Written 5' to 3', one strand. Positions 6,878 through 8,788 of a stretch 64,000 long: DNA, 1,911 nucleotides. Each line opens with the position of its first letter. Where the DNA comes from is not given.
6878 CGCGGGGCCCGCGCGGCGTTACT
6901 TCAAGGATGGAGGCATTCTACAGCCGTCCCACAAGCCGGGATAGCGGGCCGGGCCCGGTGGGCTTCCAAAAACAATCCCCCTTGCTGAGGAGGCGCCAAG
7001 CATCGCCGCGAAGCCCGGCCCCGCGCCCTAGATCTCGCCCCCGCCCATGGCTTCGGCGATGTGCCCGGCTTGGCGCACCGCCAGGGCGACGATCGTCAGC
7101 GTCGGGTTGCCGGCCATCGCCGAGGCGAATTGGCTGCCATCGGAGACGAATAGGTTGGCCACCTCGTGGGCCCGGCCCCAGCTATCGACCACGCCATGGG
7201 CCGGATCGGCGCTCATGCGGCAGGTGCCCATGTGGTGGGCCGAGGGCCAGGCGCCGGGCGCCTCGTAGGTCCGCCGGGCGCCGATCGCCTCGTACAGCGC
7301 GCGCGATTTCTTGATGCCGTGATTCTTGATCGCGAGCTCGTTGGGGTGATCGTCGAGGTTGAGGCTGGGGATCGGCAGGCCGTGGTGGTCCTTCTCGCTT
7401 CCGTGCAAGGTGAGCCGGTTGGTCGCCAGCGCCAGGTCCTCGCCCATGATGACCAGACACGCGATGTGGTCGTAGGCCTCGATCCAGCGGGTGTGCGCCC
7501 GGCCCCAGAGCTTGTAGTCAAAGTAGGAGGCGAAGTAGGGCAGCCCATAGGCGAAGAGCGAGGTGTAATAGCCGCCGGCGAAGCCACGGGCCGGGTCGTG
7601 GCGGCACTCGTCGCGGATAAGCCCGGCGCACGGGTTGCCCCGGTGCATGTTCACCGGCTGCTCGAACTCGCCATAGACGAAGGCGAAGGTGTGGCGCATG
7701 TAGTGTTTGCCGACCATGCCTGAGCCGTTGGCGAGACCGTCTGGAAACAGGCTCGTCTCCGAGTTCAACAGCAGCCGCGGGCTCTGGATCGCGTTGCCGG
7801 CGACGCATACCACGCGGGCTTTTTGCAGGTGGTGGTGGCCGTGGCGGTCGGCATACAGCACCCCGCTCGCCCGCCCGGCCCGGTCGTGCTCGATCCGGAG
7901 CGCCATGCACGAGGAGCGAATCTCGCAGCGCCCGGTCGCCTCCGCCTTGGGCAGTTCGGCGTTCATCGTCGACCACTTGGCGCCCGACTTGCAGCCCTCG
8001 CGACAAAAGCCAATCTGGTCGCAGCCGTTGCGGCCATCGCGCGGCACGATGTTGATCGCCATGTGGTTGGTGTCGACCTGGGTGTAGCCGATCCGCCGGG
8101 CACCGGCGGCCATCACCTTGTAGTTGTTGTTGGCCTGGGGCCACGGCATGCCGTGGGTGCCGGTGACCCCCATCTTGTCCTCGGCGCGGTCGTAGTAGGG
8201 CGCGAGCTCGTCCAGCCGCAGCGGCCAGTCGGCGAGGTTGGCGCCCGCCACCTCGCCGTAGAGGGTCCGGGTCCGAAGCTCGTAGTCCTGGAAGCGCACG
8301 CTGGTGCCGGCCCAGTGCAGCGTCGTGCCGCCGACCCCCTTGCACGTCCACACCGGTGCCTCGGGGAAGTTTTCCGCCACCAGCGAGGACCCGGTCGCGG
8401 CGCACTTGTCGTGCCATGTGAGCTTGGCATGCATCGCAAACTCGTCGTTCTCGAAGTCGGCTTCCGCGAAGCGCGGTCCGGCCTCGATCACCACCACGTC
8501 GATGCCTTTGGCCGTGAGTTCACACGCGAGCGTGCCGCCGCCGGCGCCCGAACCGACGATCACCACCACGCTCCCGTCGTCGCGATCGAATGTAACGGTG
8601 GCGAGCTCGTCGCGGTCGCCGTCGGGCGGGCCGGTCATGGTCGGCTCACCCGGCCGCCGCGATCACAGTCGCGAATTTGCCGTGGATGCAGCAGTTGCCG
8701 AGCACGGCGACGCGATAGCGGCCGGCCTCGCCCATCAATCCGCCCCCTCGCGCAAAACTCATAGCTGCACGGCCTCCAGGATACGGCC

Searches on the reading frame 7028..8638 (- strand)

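Call 72: search_protein_families(library=pfam, proteins=[window:7028-8638:-], max_evalue=0.00001)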
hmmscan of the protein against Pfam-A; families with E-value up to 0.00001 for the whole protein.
window:7028-8638:- (536 aa): 3 families
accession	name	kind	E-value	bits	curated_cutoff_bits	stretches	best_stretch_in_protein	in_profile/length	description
PF05199.19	GMC_oxred_C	-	3.6e-25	89.6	24.6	1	406-520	4-139/139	GMC oxidoreductase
PF00732.25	GMC_oxred_N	-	1.8e-19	70.8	23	1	93-293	18-200/218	GMC oxidoreductase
PF01266.30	DAO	-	8.8e-06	25.9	27.9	0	25-62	2-40/353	FAD dependent oxidoreductase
